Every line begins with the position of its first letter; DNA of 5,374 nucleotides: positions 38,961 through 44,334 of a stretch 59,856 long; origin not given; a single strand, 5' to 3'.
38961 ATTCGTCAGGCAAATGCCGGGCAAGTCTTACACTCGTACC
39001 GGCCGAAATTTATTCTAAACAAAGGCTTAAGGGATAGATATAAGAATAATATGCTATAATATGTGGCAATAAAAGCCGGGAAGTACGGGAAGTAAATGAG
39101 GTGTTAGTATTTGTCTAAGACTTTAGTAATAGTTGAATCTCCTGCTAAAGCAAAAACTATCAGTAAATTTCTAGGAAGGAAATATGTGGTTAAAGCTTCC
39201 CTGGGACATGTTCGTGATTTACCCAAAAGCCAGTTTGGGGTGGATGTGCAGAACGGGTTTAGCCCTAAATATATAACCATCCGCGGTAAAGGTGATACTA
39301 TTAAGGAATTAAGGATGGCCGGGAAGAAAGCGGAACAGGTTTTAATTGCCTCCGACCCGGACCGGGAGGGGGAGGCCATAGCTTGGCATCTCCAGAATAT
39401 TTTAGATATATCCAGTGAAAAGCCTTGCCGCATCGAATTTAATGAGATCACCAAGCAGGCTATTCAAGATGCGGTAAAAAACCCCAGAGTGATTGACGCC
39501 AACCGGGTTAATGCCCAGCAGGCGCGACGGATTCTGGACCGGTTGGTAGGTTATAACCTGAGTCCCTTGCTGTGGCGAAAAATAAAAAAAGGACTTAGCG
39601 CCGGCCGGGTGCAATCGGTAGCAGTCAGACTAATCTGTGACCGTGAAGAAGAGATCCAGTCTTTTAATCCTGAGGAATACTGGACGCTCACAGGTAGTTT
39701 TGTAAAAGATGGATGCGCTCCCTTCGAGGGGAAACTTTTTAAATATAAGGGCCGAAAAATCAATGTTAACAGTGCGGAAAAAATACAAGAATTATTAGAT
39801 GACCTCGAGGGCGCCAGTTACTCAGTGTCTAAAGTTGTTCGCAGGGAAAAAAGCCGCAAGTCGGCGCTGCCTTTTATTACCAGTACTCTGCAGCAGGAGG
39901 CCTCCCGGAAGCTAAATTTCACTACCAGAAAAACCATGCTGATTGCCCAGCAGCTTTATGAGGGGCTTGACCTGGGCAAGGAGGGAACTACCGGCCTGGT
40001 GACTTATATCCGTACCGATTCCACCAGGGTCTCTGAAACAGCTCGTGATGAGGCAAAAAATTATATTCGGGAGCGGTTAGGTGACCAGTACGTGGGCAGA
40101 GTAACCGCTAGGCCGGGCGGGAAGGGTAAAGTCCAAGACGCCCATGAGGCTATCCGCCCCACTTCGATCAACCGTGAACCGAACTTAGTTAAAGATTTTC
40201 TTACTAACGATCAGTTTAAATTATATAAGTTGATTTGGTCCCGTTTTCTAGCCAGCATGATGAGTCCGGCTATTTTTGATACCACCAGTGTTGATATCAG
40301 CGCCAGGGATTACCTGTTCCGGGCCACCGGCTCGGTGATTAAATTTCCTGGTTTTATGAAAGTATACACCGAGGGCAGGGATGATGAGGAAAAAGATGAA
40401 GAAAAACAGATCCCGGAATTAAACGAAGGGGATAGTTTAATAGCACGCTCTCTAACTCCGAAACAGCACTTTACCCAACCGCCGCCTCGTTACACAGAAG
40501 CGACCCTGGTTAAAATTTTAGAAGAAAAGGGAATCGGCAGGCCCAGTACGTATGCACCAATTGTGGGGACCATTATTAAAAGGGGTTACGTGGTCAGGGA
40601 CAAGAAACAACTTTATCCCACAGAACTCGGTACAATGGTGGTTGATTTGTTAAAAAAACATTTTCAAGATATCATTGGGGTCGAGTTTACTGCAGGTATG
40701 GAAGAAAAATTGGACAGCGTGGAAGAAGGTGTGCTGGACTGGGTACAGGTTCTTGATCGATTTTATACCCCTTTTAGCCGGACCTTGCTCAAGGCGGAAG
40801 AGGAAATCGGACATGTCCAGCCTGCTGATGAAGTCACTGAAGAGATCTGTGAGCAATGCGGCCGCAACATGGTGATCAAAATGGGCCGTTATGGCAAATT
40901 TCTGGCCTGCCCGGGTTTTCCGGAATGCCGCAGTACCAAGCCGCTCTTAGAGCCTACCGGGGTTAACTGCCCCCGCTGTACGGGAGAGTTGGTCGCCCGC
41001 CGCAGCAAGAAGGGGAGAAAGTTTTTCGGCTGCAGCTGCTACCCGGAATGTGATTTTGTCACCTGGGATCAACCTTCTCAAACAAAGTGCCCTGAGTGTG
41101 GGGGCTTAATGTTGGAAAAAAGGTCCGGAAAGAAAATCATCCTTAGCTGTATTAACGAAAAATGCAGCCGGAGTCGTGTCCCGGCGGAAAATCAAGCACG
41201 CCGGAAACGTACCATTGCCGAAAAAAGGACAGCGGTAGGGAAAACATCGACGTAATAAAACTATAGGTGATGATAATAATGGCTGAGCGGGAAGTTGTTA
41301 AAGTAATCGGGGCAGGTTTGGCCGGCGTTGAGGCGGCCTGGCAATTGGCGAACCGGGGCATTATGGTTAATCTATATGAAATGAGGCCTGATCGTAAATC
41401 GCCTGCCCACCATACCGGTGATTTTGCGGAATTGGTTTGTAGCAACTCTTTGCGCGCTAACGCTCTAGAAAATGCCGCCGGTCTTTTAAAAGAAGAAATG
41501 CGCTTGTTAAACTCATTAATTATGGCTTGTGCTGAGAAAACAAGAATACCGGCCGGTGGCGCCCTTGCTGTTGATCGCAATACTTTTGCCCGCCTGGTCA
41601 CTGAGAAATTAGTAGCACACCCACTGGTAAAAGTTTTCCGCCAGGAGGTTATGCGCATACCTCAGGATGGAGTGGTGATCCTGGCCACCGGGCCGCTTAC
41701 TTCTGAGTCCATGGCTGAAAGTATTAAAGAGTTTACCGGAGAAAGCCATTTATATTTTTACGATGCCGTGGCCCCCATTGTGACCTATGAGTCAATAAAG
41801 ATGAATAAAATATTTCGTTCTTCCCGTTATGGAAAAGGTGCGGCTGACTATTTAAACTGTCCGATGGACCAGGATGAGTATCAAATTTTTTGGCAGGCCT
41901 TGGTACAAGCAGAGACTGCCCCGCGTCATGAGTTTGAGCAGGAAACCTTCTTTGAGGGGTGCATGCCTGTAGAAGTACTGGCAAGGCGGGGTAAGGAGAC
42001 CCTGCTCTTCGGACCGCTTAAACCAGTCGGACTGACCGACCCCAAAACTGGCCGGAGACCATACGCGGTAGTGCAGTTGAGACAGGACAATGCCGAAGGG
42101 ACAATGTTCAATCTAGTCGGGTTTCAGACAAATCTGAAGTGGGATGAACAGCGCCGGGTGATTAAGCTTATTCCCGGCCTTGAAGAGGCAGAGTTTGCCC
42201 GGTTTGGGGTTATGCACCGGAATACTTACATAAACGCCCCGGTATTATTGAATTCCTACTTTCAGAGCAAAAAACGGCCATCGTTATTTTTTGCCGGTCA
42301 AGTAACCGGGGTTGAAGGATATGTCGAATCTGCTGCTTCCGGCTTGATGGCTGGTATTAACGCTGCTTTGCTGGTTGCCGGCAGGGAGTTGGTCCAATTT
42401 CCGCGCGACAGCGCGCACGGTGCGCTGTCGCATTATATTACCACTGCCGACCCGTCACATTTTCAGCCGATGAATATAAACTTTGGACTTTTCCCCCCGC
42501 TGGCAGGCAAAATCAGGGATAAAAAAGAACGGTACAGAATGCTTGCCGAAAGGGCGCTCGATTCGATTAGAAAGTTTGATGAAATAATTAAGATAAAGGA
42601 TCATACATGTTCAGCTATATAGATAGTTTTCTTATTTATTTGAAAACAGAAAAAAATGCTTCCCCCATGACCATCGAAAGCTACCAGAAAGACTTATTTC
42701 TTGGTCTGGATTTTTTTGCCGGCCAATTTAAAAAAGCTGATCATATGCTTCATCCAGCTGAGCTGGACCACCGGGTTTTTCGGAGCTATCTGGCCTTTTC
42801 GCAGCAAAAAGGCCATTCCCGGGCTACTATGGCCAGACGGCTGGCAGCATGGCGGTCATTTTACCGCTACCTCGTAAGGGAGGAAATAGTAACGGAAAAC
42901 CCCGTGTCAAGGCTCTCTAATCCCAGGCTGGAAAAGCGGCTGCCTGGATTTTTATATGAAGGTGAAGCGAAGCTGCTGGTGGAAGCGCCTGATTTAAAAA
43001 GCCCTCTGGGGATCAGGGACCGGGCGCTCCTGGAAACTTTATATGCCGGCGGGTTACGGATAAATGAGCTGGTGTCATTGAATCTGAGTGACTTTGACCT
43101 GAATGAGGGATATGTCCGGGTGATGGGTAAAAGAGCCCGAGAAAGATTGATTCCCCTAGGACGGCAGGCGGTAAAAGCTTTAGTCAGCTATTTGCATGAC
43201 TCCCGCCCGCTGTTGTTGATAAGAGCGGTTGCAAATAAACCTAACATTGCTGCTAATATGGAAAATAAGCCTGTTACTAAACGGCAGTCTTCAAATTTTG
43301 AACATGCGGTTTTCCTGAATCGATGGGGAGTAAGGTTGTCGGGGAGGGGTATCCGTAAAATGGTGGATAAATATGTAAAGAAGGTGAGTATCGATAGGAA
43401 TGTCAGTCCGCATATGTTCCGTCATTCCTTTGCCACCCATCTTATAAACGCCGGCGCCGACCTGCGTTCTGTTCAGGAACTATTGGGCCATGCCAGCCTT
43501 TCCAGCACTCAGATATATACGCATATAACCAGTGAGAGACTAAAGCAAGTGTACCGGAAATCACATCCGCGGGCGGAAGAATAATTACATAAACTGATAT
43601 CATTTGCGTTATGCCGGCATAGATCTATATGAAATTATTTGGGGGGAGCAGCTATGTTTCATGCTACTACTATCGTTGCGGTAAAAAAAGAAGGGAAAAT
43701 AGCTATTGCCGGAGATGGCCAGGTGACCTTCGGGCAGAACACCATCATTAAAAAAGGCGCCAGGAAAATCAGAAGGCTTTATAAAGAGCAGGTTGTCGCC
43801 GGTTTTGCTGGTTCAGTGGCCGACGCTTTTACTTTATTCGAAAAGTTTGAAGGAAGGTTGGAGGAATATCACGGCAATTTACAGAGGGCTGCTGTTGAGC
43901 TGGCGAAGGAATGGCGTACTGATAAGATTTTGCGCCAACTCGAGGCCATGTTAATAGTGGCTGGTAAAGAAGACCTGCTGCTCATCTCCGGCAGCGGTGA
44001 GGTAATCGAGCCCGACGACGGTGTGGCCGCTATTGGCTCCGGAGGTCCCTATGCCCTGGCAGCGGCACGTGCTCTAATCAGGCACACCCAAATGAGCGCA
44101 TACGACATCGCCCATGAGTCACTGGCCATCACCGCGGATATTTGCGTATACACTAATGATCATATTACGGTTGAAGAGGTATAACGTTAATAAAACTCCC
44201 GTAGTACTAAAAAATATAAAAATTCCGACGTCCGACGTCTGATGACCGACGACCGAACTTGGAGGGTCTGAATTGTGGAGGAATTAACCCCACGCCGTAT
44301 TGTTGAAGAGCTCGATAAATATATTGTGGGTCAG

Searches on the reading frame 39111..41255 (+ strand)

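Call 44: search_protein_families(library=ncbifam, proteins=[window:39111-41255:+], max_evalue=1e-10)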
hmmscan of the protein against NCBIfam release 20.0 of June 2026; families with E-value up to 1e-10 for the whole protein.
window:39111-41255:+ (714 aa): 12 families
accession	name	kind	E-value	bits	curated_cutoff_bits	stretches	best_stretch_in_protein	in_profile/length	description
TIGR01051.1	topA_bact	equivalog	1e-248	827.5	456.4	1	5-611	1-630/632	type I DNA topoisomerase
NF004966.0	PRK06319.1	equivalog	1.3e-207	691.7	868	2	1-565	1-583/862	DNA topoisomerase I/SWI domain fusion protein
NF006451.0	PRK08780.1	equivalog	8.9e-205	682.6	1265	1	1-598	1-612/824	DNA topoisomerase I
TIGR01054.1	rgy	equivalog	1.7e-96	324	471.7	1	57-553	702-1167/1172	reverse gyrase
TIGR01057.1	topA_arch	equivalog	6.8e-89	298.7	458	1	22-606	37-618/618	DNA topoisomerase I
NF005555.0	PRK07220.1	equivalog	3.7e-80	270.2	635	1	64-612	88-625/740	DNA topoisomerase I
NF005829.0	PRK07726.1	subfamily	4e-78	263.7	597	1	63-630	85-661/669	DNA topoisomerase 3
NF004438.0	PRK05776.1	equivalog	7.8e-76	255.7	793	1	22-565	48-585/677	DNA topoisomerase I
TIGR01056.1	topB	subfamily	9.9e-68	229.2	515.75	1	69-609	92-643/706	DNA topoisomerase III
NF011532.0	PRK14973.1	equivalog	2.8e-64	217.4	930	1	68-609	91-620/936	DNA topoisomerase I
NF006032.0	PRK08173.1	equivalog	1.2e-45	155.6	1058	1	72-592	95-639/863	DNA topoisomerase III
NF011313.0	PRK14724.1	equivalog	1.7e-32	112.2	1088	1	72-594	99-661/988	DNA topoisomerase III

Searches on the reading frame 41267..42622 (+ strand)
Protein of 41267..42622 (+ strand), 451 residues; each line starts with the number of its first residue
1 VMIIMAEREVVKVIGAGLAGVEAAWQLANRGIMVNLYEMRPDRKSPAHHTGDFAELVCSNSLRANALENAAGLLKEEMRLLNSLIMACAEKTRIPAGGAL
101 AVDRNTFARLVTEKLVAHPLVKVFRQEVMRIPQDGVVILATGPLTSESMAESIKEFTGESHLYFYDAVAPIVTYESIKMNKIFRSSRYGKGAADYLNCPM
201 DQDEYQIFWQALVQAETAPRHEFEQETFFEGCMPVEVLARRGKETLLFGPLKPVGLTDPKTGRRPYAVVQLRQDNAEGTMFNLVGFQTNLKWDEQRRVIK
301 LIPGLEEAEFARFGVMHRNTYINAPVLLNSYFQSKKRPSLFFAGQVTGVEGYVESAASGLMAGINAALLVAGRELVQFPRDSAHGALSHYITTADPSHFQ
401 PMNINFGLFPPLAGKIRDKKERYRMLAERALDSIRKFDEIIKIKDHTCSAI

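Call 44: search_protein_families(library=ncbifam, proteins=[window:41267-42622:+], max_evalue=1e-10)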
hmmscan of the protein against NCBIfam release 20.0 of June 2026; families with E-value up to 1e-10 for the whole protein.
window:41267-42622:+ (451 aa): 3 families
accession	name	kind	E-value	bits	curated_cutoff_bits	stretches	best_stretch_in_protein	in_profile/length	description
NF003739.0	PRK05335.1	equivalog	1.5e-210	699.6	262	1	9-439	4-436/441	methylenetetrahydrofolate--tRNA-(uracil(54)-C(5))-methyltransferase (FADH(2)-oxidizing) TrmFO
TIGR00137.1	gid_trmFO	equivalog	5.7e-209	694.3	428.65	1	10-438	2-430/433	FADH(2)-oxidizing methylenetetrahydrofolate--tRNA-(uracil(54)-C(5))-methyltransferase TrmFO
TIGR00136.1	mnmG_gidA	equivalog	4e-23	81.6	524.85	1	282-384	302-403/616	tRNA uridine-5-carboxymethylaminomethyl(34) synthesis enzyme MnmG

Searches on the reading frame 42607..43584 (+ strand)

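Call 44: search_protein_families(library=ncbifam, proteins=[window:42607-43584:+], max_evalue=1e-10)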
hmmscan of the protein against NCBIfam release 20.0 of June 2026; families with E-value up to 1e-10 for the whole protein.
window:42607-43584:+ (325 aa): 10 families
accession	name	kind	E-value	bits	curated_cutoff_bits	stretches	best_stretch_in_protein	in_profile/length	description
TIGR02224.1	recomb_XerC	equivalog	2.2e-98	329.3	335.15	1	7-324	2-294/295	tyrosine recombinase XerC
TIGR02225.1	recomb_XerD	equivalog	3e-92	309.1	329.6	1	7-323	2-290/290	site-specific tyrosine recombinase XerD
NF001399.0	PRK00283.1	subfamily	2.9e-88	296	279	1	4-323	8-299/300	tyrosine recombinase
NF040815.2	recomb_XerA_Arch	equivalog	1.9e-59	201.4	220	2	230-316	177-263/263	site-specific tyrosine recombinase/integron integrase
NF002331.0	PRK01287.1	subfamily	5.8e-58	196.6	371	2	12-210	36-237/365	site-specific tyrosine recombinase XerC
TIGR02249.1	integrase_gron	subfamily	2e-32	112.8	265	1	247-311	240-304/315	integron integrase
NF003462.0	PRK05084.1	equivalog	5.5e-29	101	267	1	137-318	196-355/360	tyrosine recombinase XerS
NF011946.0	PRK15417.1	equivalog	1.5e-19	70.4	435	1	250-308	258-316/337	integron integrase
NF007371.0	PRK09871.1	subfamily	4.6e-16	58.9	222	0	228-319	95-186/198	tyrosine-type DNA invertase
NF007370.0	PRK09870.1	subfamily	2.9e-14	53.2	221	0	233-322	105-194/200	tyrosine-type DNA invertase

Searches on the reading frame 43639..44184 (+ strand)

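Call 44: search_protein_families(library=ncbifam, proteins=[window:43639-44184:+], max_evalue=1e-10)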
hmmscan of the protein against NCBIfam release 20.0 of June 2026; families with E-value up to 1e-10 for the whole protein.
window:43639-44184:+ (181 aa): 2 families
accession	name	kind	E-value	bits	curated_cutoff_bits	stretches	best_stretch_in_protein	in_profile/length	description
NF003964.0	PRK05456.1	equivalog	1.6e-85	285.3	137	1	5-181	3-178/179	ATP-dependent protease subunit HslV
TIGR03692.1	ATP_dep_HslV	equivalog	4.7e-84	280.3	157.75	1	10-181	1-171/171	HslVU peptidase proteolytic subunit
